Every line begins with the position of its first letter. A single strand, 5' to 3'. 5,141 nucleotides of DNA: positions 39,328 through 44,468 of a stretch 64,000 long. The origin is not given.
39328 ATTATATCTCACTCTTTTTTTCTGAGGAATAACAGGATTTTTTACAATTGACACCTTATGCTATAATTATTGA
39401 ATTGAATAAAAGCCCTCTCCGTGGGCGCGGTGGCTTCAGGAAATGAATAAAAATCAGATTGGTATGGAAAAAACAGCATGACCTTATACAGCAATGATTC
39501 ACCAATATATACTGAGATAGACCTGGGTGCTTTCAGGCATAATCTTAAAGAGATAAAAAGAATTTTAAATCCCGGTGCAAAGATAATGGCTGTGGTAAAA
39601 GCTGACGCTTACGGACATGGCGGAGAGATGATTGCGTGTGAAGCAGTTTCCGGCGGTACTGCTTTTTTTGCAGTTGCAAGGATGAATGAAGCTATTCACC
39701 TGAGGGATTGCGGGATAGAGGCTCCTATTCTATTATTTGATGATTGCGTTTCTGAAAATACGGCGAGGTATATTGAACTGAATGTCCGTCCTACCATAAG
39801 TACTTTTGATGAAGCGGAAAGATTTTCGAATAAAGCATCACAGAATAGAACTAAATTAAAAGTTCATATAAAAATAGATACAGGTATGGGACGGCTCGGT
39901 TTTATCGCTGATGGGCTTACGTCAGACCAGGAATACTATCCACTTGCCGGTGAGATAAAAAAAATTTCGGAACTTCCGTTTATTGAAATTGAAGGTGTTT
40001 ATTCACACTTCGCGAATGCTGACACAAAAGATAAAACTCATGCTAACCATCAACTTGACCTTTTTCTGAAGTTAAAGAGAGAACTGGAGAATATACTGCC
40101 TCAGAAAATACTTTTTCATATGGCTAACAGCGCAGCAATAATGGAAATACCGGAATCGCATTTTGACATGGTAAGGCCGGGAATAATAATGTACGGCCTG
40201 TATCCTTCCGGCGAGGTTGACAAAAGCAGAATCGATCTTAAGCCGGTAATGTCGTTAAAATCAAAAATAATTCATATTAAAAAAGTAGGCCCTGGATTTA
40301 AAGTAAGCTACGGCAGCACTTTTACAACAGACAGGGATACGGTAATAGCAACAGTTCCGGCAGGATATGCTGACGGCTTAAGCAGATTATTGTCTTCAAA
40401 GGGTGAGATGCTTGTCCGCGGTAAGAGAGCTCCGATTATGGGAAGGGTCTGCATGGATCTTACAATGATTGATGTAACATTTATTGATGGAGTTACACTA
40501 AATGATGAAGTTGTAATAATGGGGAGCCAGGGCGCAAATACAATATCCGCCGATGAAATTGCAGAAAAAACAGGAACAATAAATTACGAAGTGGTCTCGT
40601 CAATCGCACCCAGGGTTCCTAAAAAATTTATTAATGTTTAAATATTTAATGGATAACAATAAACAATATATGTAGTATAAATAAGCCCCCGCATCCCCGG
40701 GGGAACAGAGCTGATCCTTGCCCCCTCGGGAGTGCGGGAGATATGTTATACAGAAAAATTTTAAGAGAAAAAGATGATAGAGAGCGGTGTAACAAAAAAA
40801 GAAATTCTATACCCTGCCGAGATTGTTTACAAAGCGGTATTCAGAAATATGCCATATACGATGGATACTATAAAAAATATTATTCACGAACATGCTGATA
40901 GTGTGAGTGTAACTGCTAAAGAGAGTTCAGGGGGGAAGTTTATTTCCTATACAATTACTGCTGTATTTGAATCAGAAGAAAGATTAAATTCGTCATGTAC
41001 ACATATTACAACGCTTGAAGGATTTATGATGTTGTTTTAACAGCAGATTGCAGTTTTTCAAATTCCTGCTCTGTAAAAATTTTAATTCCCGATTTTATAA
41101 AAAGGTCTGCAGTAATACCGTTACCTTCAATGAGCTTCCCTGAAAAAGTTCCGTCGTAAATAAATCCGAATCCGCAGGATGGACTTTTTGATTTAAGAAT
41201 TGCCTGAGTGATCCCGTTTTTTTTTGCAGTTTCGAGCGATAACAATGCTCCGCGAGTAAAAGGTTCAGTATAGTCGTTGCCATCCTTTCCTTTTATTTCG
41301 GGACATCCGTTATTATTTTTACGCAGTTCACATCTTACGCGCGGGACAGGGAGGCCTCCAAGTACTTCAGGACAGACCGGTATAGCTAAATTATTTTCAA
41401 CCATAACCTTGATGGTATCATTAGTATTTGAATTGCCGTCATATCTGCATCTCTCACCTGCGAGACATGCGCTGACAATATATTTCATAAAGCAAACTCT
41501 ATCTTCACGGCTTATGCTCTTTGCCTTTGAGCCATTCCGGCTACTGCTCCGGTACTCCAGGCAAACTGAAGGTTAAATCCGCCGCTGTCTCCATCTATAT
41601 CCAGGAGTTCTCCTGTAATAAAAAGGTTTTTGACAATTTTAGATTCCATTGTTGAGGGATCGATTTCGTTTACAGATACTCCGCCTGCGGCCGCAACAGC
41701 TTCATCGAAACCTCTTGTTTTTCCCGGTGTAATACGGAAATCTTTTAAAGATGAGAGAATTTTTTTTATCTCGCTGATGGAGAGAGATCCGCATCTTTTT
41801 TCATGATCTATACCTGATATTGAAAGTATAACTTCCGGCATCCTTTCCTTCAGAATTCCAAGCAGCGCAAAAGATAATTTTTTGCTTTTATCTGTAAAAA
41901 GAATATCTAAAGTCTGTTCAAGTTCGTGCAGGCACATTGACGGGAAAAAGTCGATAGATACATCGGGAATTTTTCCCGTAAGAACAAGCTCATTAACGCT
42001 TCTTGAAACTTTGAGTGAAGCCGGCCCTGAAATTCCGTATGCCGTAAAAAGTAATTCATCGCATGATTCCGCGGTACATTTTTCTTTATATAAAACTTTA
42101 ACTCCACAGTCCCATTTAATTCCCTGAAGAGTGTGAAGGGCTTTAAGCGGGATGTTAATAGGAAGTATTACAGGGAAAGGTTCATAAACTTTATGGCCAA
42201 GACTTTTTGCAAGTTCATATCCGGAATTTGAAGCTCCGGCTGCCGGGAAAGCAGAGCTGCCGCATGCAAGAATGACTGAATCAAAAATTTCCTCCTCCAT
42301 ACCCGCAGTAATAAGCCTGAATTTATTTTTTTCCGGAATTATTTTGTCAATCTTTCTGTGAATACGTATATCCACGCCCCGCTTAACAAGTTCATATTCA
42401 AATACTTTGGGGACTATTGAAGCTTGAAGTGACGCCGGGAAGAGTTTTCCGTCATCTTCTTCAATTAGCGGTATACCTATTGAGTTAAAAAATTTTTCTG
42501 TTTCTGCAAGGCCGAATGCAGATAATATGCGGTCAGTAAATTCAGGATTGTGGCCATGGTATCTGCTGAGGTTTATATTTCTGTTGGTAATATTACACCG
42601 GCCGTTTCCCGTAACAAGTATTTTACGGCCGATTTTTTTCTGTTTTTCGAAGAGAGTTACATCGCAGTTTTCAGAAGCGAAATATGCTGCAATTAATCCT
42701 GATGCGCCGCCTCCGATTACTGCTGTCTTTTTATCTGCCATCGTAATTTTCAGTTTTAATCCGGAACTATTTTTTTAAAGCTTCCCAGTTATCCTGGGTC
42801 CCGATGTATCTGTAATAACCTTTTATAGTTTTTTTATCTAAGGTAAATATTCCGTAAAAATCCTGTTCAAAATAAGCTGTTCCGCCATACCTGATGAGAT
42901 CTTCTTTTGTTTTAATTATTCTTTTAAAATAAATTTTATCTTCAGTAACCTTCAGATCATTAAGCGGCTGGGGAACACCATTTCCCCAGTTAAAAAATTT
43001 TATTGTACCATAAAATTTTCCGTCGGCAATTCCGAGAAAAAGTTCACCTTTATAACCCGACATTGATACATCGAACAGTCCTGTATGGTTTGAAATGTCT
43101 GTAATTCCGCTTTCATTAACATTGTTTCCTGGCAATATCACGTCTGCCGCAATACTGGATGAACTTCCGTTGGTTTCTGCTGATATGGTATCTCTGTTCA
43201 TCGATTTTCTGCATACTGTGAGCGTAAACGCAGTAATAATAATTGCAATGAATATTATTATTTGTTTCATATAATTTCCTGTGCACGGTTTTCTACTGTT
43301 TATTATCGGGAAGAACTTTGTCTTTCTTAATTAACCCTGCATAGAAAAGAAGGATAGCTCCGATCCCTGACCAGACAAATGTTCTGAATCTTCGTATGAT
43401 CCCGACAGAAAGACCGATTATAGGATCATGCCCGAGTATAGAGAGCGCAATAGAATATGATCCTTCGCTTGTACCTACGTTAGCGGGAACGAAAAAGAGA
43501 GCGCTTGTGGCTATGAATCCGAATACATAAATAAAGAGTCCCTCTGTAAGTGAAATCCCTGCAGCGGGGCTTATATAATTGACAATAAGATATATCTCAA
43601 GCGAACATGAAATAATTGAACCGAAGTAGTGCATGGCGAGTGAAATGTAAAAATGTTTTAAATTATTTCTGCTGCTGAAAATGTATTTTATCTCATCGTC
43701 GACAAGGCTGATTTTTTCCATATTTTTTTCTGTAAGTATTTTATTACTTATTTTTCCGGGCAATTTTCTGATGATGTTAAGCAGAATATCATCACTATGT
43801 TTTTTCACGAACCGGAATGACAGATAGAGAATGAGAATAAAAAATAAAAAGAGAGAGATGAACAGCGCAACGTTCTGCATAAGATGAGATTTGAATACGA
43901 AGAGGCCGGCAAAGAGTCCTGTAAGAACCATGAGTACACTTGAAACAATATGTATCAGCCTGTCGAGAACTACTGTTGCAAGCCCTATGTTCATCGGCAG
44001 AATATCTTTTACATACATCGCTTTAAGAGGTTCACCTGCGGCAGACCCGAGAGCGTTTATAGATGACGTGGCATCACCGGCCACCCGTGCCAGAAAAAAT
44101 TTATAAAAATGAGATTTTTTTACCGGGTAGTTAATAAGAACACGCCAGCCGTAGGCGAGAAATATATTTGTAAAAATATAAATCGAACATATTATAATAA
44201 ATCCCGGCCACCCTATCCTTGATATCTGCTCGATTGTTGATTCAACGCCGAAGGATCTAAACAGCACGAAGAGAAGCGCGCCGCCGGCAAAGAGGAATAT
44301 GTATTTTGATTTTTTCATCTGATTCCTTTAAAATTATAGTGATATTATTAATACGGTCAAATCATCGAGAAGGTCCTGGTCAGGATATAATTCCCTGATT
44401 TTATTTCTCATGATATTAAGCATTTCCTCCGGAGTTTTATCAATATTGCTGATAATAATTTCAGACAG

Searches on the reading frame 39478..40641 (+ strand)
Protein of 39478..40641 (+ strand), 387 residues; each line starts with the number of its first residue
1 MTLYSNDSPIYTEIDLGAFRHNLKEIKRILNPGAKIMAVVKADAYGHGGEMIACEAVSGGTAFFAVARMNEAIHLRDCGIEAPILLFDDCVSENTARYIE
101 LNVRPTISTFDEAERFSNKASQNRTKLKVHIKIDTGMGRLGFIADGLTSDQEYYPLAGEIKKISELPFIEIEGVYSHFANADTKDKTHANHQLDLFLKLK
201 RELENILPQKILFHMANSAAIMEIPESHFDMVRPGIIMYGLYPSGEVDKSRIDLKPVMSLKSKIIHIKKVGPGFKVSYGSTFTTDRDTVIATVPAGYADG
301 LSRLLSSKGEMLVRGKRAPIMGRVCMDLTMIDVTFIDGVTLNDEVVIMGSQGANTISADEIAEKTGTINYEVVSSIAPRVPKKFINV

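Call 21: search_protein_families(library=pfam, proteins=[window:39478-40641:+], max_evalue=0.00001)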
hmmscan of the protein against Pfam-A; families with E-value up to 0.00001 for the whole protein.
window:39478-40641:+ (387 aa): 2 families
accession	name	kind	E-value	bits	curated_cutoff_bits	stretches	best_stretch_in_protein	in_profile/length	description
PF01168.26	Ala_racemase_N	-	2e-65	221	24.1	1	14-243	1-220/220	Alanine racemase, N-terminal domain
PF00842.27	Ala_racemase_C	-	3e-48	163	25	1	257-383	1-126/127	Alanine racemase, C-terminal domain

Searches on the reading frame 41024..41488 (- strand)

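Call 21: search_protein_families(library=pfam, proteins=[window:41024-41488:-], max_evalue=0.00001)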
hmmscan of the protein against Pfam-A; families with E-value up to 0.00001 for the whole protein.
window:41024-41488:- (154 aa): 1 family
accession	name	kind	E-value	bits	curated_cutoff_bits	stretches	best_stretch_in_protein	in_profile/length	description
PF04463.17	2-thiour_desulf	-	1.9e-44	151.5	34.7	1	4-142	2-141/141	2-thiouracil desulfurase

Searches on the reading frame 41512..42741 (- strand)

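Call 21: search_protein_families(library=pfam, proteins=[window:41512-42741:-], max_evalue=0.00001)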
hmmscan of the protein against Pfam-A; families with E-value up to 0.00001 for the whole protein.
window:41512-42741:- (409 aa): 5 families
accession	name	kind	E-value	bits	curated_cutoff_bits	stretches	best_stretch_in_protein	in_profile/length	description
PF03486.20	HI0933_like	-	2.1e-71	240.7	50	1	5-403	2-243/244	HI0933-like protein Rossmann domain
PF22780.1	HI0933_like_1st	-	2.9e-26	92.7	27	1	194-348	6-163/165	HI0933-like protein barrel and H2TH domain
PF01266.30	DAO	-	2.9e-07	30.8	27.9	0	6-38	2-35/353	FAD dependent oxidoreductase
PF13450.12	NAD_binding_8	-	4.1e-07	30.6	21.9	1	8-38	1-32/68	NAD(P)-binding Rossmann-like domain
PF07992.20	Pyr_redox_2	-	7e-07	29.4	26.1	0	4-38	143-178/291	Pyridine nucleotide-disulphide oxidoreductase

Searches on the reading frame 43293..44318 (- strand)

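Call 21: search_protein_families(library=pfam, proteins=[window:43293-44318:-], max_evalue=0.00001)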
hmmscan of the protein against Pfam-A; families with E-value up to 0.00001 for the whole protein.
window:43293-44318:- (341 aa): 1 family
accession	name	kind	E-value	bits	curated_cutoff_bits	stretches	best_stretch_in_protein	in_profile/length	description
PF03706.18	LPG_synthase_TM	-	8.2e-25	88.3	33.4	1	12-315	8-296/302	Lysylphosphatidylglycerol synthase TM region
